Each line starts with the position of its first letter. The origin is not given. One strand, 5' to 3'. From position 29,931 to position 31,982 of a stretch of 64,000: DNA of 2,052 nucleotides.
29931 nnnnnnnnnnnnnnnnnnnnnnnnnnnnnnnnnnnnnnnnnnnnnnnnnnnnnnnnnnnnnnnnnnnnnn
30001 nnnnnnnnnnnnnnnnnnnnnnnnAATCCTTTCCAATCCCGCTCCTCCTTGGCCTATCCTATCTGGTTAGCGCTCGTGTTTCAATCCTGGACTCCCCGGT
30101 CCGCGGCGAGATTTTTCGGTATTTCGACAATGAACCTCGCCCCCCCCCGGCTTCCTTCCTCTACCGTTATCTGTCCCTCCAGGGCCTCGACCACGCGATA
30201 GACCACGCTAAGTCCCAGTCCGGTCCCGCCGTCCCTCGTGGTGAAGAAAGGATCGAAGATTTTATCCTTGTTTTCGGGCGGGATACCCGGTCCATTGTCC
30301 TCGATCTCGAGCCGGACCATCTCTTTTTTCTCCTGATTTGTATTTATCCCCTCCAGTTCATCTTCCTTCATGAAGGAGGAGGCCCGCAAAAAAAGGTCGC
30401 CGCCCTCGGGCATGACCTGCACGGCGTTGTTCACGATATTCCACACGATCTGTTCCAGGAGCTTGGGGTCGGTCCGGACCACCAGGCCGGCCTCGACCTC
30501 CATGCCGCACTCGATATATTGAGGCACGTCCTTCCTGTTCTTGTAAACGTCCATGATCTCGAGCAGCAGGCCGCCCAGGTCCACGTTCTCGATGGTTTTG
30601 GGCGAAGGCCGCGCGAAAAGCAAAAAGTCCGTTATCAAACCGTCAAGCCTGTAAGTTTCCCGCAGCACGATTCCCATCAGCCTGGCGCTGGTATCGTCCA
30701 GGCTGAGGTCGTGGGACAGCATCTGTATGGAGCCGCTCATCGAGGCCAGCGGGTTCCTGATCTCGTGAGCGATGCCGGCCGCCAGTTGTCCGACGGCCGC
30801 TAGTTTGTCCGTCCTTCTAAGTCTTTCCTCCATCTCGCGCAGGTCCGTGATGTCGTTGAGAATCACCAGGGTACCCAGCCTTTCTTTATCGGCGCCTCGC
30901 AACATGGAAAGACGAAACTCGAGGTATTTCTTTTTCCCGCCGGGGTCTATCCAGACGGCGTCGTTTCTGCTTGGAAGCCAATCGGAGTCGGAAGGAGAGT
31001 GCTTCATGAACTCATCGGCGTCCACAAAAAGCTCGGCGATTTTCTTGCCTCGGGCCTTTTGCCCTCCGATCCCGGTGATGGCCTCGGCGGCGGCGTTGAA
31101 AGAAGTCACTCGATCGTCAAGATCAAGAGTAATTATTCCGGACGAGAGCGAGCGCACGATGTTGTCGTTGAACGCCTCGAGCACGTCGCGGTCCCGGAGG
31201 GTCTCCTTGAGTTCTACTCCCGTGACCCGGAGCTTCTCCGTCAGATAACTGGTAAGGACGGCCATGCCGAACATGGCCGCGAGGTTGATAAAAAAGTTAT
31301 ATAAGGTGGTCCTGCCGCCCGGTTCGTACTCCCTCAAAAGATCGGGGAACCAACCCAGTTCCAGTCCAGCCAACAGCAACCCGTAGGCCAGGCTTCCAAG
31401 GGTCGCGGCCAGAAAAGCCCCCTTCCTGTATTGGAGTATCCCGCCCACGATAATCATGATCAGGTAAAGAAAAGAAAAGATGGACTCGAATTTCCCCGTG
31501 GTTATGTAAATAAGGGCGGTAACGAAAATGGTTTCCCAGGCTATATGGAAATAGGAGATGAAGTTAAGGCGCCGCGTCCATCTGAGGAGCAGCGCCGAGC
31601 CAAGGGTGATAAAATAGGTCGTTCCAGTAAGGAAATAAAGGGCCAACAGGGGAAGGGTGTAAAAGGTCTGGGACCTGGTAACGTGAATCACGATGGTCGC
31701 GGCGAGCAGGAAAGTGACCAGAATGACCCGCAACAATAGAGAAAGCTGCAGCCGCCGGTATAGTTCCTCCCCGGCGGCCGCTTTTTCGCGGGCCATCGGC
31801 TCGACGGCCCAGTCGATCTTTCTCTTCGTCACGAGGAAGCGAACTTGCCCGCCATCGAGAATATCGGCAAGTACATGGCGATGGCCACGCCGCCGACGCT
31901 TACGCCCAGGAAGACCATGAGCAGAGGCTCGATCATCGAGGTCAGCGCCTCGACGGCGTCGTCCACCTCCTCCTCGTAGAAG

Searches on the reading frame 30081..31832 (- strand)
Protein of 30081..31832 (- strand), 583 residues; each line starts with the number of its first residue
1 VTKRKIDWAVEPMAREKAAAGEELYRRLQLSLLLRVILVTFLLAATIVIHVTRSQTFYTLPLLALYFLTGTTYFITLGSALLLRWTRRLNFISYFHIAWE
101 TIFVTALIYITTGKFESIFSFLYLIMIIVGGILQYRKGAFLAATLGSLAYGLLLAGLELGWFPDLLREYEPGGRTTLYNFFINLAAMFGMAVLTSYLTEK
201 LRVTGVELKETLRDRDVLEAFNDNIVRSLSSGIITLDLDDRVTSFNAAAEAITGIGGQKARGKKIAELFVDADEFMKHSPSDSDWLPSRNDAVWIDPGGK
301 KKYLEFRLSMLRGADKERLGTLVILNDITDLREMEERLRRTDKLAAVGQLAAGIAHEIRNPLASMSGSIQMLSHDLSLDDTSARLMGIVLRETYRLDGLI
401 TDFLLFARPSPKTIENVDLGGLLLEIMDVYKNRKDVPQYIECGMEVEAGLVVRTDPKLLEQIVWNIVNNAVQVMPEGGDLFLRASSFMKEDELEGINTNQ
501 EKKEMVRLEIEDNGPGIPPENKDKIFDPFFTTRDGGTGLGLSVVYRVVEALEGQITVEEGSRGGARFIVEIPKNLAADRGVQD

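Call 43: search_protein_families(library=pfam, proteins=[window:30081-31832:-], max_evalue=0.0001)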
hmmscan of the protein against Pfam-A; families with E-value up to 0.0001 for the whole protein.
window:30081-31832:- (583 aa): 6 families
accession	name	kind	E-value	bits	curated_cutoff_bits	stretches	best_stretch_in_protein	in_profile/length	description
PF02518.31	HATPase_c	-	5.9e-26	91.5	26.4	1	455-573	2-109/111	Histidine kinase-, DNA gyrase B-, and HSP90-like ATPase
PF00512.31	HisKA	-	4.4e-14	52.7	26.9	1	347-409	2-63/66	His Kinase A (phospho-acceptor) domain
PF25323.1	6TM_PilS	-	1.2e-13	51.6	27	1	24-202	8-183/189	PilS-like transmembrane domain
PF00989.32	PAS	-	7.1e-09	36.1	22.6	1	223-328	4-113/113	PAS fold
PF08448.16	PAS_4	-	1.2e-08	35.6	23.1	1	227-333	2-110/110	PAS fold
PF13426.13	PAS_9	-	2.1e-06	28.4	27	1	231-330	2-103/103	PAS domain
